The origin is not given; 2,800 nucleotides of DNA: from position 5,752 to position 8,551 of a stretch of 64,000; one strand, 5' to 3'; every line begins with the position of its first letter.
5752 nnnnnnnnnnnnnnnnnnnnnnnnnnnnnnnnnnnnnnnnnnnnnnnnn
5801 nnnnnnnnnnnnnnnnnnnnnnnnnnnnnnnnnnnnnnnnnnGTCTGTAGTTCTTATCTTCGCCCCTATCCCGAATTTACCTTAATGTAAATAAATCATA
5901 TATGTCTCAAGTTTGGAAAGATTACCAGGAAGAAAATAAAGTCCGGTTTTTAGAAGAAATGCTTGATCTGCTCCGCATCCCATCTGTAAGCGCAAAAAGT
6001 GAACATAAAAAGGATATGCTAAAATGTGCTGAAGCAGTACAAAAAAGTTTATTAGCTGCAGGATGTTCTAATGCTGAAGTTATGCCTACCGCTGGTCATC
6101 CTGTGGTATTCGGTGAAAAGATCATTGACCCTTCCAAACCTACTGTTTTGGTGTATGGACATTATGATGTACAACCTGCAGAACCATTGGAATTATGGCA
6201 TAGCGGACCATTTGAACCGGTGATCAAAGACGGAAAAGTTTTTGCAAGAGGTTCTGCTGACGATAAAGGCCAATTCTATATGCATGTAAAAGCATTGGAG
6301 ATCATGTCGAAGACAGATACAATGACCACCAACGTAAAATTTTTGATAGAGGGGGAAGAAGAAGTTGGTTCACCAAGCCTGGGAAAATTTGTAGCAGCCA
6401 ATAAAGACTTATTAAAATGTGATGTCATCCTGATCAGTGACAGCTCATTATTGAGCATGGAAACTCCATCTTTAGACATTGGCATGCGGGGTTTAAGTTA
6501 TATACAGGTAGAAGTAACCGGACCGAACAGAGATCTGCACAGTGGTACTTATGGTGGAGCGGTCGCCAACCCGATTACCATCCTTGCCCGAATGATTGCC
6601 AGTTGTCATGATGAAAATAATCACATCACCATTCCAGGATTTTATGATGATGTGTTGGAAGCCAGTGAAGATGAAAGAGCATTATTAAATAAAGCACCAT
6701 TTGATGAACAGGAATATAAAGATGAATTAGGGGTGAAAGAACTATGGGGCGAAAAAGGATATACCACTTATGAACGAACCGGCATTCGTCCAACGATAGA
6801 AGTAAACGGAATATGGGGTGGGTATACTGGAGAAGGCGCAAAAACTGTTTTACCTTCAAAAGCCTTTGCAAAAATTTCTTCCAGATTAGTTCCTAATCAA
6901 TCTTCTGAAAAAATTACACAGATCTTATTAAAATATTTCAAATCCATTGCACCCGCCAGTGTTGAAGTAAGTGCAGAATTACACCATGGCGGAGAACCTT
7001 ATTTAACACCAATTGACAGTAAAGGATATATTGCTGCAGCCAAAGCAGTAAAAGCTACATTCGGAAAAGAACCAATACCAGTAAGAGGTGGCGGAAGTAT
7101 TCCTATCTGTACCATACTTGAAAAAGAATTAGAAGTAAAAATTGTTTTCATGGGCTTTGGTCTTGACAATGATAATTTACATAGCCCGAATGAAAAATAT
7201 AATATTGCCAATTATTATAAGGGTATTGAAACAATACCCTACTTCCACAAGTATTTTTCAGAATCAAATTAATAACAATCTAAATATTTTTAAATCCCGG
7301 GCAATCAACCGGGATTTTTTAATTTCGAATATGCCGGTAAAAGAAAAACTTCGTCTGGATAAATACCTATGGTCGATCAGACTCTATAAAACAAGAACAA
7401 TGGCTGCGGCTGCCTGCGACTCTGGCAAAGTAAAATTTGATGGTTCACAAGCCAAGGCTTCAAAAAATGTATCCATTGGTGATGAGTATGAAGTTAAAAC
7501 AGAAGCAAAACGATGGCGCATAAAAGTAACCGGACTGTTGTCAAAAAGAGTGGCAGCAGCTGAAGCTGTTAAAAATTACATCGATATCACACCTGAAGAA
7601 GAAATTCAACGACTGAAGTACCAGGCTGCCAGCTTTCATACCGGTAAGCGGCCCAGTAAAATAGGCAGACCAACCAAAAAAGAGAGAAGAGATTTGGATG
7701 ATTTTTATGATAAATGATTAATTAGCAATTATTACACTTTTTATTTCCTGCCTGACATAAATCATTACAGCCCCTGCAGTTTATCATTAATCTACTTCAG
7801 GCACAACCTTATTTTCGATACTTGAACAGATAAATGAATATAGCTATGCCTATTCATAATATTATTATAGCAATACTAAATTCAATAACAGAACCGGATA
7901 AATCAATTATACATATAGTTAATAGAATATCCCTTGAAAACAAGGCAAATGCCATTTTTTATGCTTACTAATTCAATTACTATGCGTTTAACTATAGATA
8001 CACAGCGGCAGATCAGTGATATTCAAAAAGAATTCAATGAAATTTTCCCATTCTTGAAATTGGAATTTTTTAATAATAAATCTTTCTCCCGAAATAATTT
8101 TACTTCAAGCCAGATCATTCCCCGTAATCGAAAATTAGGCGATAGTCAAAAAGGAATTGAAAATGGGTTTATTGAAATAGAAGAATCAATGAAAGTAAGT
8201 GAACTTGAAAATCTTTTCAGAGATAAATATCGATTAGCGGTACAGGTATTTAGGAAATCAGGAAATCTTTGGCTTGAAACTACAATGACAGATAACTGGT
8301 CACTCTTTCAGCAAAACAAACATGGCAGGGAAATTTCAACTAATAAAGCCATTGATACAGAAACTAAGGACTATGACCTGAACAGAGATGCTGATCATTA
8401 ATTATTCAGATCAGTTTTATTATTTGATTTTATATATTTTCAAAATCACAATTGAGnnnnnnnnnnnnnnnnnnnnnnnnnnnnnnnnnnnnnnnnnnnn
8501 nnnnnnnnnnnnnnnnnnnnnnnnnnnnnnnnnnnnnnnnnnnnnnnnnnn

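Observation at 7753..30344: Seven promoters share one exact tandem-box architecture defining a low-oxygen regulon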

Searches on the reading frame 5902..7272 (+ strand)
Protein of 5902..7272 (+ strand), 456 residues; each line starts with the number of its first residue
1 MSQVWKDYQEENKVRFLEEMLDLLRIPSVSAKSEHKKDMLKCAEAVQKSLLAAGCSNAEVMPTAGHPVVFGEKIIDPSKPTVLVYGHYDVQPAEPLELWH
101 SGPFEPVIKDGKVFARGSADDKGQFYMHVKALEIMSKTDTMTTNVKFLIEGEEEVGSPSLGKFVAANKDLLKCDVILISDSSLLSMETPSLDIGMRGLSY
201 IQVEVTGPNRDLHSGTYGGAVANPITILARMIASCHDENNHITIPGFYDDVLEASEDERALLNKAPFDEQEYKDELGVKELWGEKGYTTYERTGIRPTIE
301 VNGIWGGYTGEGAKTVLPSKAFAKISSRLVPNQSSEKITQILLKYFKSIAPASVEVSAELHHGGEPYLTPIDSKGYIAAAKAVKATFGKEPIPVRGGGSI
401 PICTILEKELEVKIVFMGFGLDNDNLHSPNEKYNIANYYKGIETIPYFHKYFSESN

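Call 5: search_protein_families(library=pfam, proteins=[window:5902-7272:+])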
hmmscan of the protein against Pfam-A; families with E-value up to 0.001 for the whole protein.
window:5902-7272:+ (456 aa): 2 families
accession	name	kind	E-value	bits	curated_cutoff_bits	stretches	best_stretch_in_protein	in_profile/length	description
PF01546.33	Peptidase_M20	-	4.5e-32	112.1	24.6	1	83-445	1-200/206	Peptidase family M20/M25/M40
PF07687.19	M20_dimer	-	4.6e-18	65.6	21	1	201-351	7-104/107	Peptidase dimerisation domain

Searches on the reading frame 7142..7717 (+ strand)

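Call 5: search_protein_families(library=pfam, proteins=[window:7142-7717:+])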
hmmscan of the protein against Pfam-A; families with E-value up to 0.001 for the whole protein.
window:7142-7717:+ (191 aa): 1 family
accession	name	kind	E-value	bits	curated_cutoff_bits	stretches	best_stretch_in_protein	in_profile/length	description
PF01479.30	S4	-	2.3e-08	34.1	22.8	1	70-115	1-47/48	S4 domain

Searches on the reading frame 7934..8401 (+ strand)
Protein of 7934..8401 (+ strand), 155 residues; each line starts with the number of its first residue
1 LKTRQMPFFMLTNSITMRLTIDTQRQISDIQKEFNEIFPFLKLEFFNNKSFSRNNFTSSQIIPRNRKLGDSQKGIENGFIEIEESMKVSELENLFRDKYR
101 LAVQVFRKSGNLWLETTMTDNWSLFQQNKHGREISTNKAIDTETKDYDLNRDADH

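Call 5: search_protein_families(library=pfam, proteins=[window:7934-8401:+])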
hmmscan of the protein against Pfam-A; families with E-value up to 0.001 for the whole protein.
window:7934-8401:+ (155 aa): 0 families

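Call 65: search_protein_families(library=ncbifam, proteins=[window:7934-8401:+], max_evalue=0.001)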
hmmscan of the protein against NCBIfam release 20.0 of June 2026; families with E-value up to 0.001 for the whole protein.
window:7934-8401:+ (155 aa): 0 families

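Call 66: find_homologous_proteins(query=window:7949-8401:+, max_evalue=0.001)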
Query window:7949-8401:+ (150 aa): 915 proteins with E <= 0.001 among 918 candidates; the best 120 are listed.
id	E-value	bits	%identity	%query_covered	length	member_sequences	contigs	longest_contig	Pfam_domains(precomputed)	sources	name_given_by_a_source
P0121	1.0e-84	299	100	93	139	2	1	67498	-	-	-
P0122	1.2e-66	241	76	97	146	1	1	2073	-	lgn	-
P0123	6.0e-65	235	72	100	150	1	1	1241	-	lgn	-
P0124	6.6e-65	235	74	98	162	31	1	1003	-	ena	-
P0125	3.2e-63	230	73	97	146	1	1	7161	-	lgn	-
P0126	9.8e-62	225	72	97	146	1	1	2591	-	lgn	-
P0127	1.4e-61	225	75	93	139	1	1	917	-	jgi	jgi:hypothetical protein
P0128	1.6e-61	224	74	93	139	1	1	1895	-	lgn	-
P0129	2.6e-61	224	75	93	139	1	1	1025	-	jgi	jgi:hypothetical protein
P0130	4.7e-61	223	71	97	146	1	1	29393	-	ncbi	-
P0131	4.9e-60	220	71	97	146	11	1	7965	-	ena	-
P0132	7.8e-60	219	69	100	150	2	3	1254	-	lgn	-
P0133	1.6e-59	218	73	93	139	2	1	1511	-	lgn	-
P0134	6.9e-59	216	71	97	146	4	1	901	-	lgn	-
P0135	1.0e-58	215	69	97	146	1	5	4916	-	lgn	-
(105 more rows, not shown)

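Call 73: predict_structure(alignment_id=A6)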
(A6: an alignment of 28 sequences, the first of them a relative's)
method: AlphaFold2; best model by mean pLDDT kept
length: 139 residues; sequences in the alignment: 28
mean_pLDDT: 79.7   pTM: 0.75
mean pLDDT of the five models: 79.7, 73.5, 71.3, 67.6, 65.9
residues with pLDDT >= 90: 44; 70-90: 69; 50-70: 12; < 50: 14
segments of 3 or more residues with pLDDT < 50: 125-132, 134-139
pLDDT, mean of each block of 10 residues (from residue 1): 89 92 91 75 84 75 91 91 89 80 81 84 48 41
secondary structure, 60 per line:
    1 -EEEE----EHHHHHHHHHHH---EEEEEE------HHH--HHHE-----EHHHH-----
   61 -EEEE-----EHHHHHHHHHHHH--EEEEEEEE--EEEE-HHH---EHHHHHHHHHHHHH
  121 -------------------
elements in order: E2-5 H11-21 E25-30 H52-55 E62-65 H72-83 E86-93 E96-99 H108-120

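Call 75: fold_search(model_id=the predicted structure, library=pdb)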
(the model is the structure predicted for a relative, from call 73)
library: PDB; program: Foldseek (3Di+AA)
matches with E <= 10: 395; with E <= 0.001: 0
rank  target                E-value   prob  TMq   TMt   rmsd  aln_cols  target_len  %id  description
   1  5h07_A                3.8e-02  0.51  0.24  0.16  13.9       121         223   12  TNIP2-Ub complex, C2 form (released 2017-03-08)
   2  3b08_G                8.7e-02  0.41  0.23  0.22  13.0       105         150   12  Crystal structure of the mouse HOIL1-L-NZF in complex with linear di-ubiquitin (released 2011-12-14)
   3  2y5b_B                9.3e-02  0.41  0.23  0.22  14.4       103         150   12  Structure of USP21 in complex with linear diubiquitin-aldehyde (released 2012-01-25)
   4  2zvn_A                9.9e-02  0.33  0.22  0.21  12.9       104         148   12  NEMO CoZi domain incomplex with diubiquitin in P212121 space group (released 2009-03-24)
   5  7eb9_A                1.2e-01  0.30  0.24  0.12  14.1       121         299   12  The structure of the A20-binding inhibitor of NF-kB 1 in complex with tetra-ubiquitin (released 2021-07-21)
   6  7yui_A                1.6e-01  0.15  0.22  0.11  15.2       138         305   11  Crystal structure of HOIL-1L(195-423) in complex with the linear tetra-ubiquitin (released 2023-08-30)
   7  3b08_A                1.8e-01  0.16  0.23  0.22  14.9       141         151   13  Crystal structure of the mouse HOIL1-L-NZF in complex with linear di-ubiquitin (released 2011-12-14)
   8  6n5m_A                2.2e-01  0.28  0.24  0.22  13.8       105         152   12  Crystal structure of ABIN-1 UBAN in complex with one M1-linked di-ubiquitin (released 2019-07-17)
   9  7cjb_J                2.3e-01  0.41  0.32  0.41   6.3       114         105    9  VHL recognizes hydroxyproline in RIPK1 (released 2021-07-14)
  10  7cjb_B                2.5e-01  0.38  0.32  0.41   6.3       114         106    9  VHL recognizes hydroxyproline in RIPK1 (released 2021-07-14)
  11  3u30_A                2.5e-01  0.20  0.23  0.21  15.5       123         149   10  Crystal structure of a linear-specific Ubiquitin fab bound to linear ubiquitin (released 2012-01-18)
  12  8cmr_B                2.5e-01  0.18  0.22  0.21  14.1       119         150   11  Linear specific OTU-type DUB SnOTU from the pathogen S. negenvensis in complex with linear di-ubiquitin (released 2023-11-22)
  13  7cjb_N                2.6e-01  0.54  0.32  0.41   5.6        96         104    9  VHL recognizes hydroxyproline in RIPK1 (released 2021-07-14)
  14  5b83_D                2.8e-01  0.23  0.23  0.12  13.7       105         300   12  Crystal structure of Optineurin UBAN in complex with linear ubiquitin (released 2016-09-07)
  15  6njd_C                2.8e-01  0.20  0.23  0.22  14.5       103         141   10  Crystal structure of RavD (residues 1-200) from Legionella pneumophila (strain Corby) complexed with Met-1 linked di-u (released 2019-05-22)
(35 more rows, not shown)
